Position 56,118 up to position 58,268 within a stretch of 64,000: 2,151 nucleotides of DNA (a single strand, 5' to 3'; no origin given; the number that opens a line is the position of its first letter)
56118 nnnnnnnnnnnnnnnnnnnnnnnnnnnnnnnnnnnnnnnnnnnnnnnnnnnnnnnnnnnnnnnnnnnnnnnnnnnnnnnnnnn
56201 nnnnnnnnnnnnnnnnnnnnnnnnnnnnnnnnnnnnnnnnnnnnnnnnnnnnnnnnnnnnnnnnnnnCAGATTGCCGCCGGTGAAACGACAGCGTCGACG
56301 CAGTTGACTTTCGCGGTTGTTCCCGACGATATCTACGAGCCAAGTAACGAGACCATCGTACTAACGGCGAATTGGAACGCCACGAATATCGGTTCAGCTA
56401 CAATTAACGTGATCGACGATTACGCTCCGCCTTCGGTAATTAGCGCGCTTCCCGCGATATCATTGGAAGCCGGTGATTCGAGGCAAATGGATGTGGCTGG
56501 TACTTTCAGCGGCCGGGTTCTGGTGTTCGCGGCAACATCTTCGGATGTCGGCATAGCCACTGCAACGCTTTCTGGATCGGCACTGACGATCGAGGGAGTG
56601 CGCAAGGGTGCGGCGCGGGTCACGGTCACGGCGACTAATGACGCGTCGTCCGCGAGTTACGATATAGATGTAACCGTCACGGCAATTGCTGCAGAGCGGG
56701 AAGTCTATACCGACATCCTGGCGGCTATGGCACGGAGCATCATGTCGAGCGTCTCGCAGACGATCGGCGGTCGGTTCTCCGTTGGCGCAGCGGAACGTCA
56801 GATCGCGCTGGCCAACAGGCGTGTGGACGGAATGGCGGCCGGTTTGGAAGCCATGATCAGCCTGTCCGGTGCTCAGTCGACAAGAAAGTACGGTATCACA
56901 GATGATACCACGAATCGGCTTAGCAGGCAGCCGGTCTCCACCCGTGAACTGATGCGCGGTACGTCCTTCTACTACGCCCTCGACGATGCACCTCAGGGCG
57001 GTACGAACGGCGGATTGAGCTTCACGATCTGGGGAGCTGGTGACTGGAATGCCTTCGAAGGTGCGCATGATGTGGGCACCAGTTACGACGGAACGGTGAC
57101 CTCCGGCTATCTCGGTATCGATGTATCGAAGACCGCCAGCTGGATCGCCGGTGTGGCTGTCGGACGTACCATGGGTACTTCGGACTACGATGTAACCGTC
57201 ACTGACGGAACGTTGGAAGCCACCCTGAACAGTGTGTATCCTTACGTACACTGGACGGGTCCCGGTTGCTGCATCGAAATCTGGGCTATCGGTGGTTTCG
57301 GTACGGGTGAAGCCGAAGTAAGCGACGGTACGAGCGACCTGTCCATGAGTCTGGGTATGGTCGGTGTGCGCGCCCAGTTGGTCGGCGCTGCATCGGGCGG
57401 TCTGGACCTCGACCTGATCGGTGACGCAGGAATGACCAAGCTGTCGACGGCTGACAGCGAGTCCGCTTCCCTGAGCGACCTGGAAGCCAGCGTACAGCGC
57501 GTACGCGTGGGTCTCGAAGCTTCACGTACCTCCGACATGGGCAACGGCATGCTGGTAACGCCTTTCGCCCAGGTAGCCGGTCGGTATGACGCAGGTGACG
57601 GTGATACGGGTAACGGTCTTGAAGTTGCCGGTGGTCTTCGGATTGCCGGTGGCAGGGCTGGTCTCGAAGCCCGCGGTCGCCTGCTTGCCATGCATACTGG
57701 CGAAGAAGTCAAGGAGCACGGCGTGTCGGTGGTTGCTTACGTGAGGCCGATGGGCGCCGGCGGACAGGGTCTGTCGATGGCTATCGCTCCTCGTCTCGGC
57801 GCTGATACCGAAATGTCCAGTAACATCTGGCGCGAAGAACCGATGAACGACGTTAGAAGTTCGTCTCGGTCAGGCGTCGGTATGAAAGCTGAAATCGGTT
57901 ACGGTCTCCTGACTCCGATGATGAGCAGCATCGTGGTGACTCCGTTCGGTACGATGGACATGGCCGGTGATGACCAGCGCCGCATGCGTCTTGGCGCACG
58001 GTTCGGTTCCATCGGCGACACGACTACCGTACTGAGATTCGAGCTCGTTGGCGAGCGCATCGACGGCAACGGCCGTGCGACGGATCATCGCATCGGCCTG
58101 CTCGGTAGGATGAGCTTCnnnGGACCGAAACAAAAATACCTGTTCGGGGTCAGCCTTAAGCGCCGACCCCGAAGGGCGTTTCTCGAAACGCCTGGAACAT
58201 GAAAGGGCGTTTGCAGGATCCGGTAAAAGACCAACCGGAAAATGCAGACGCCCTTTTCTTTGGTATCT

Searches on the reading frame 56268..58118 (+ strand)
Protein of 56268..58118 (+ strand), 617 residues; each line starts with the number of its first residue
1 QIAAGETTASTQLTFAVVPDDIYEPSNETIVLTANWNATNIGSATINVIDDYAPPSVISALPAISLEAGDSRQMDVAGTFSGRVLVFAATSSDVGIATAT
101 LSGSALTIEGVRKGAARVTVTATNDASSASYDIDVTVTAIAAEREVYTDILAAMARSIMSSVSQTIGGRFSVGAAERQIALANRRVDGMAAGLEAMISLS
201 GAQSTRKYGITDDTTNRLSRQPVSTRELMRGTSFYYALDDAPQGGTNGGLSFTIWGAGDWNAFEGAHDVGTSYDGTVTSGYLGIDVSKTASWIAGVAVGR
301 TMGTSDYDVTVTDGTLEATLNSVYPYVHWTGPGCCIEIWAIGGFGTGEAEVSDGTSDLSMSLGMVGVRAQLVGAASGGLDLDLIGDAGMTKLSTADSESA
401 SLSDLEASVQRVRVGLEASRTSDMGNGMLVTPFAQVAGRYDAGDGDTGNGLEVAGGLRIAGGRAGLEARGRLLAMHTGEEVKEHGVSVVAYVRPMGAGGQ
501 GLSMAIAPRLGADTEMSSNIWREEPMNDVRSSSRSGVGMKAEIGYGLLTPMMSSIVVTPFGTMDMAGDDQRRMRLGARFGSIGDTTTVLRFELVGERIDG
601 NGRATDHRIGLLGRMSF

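Call 17: find_related_loci(query=window:56268-58118:+, collection=genome_contigs, flank=10000)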
Query window:56268-58118:+ (617 aa) in genome_contigs; peptide patterns used: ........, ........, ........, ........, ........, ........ (x = any residue, [..] = any of these).
86 stretches matched a pattern; 6 encode a relative of the query (tblastn E <= 1e-3); 5 distinct loci.
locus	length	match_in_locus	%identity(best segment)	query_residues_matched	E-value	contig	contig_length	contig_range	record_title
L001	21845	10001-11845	77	2-617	0e+0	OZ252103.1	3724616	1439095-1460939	MAG: bacterium isolate 8b9b2d7a-c40d-4f90-8ad6-3455a0001c0c genome assembly, chromosome: 1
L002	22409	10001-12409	59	2-617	0e+0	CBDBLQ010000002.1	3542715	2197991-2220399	MAG: bacterium isolate 7e3eab2d-bf14-4947-a8f9-fc6ddb354d52 genome assembly, contig: contig_2, whole genome shotgun sequ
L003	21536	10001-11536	64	49-617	0e+0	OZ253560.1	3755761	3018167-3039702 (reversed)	MAG: bacterium isolate 97c2cdc3-07c5-4390-9168-6b920e0bec44 genome assembly, chromosome: 1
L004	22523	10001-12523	81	1-617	0e+0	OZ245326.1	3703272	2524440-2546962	MAG: bacterium isolate 5c86cc85-80a8-49d9-b8ce-0f4659ada66a genome assembly, chromosome: 1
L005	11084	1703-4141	63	2-617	0e+0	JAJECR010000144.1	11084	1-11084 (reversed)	MAG: Candidatus Latescibacterota bacterium isolate jk18xAbins.29 k141_901197, whole genome shotgun sequence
